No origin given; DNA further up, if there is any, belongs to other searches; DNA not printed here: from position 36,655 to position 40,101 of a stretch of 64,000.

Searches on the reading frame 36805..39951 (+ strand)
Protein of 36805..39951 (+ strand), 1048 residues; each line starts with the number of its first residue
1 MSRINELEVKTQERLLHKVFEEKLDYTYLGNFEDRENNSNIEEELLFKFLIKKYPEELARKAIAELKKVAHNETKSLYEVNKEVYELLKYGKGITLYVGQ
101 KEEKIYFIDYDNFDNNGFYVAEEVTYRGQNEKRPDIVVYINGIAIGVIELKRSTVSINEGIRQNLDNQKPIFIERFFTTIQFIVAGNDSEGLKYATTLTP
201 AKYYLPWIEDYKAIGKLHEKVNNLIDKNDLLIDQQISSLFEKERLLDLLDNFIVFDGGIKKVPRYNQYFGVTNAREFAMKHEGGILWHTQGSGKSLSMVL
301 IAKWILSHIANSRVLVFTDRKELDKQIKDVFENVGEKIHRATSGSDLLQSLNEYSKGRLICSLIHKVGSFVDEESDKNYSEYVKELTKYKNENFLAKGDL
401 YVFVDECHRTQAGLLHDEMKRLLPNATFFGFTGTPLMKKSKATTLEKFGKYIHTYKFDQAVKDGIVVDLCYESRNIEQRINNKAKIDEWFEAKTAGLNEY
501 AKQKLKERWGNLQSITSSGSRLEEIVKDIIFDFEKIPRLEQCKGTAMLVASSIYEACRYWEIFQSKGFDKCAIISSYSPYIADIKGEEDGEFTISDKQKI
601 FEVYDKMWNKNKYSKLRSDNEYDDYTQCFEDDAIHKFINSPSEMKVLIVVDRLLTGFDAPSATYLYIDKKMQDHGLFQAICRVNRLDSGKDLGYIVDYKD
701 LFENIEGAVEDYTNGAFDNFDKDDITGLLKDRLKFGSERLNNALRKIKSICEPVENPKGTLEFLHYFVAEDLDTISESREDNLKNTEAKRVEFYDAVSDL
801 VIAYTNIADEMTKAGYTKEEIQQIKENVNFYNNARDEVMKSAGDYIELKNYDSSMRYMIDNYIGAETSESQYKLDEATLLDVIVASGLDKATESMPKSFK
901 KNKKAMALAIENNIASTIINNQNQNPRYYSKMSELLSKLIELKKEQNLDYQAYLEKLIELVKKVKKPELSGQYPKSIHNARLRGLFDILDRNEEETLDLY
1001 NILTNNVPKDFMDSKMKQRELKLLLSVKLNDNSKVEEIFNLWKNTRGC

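Call 42: search_protein_families(library=pfam, proteins=[window:36805-39951:+], max_evalue=0.00001)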
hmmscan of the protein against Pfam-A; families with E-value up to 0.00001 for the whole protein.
window:36805-39951:+ (1048 aa): 5 families
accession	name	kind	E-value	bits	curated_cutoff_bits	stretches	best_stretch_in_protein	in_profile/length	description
PF18766.7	SWI2_SNF2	-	2.2e-69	233.9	26.7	1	267-502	2-220/221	SWI2/SNF2 ATPase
PF04313.20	HSDR_N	-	8.6e-34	117.6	25.1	1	11-197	7-193/198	Type I restriction enzyme R protein N terminus (HSDR_N)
PF22679.2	T1R_D3-like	-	1.7e-32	113.5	27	1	544-700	3-158/158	Type I restriction enzyme subunit R domain 3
PF04851.21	ResIII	-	9.2e-21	74.9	22.5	1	262-435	3-162/164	Type III restriction enzyme, res subunit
PF00270.35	DEAD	-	5.2e-06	26.7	26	0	290-435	23-160/167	DEAD/DEAH box helicase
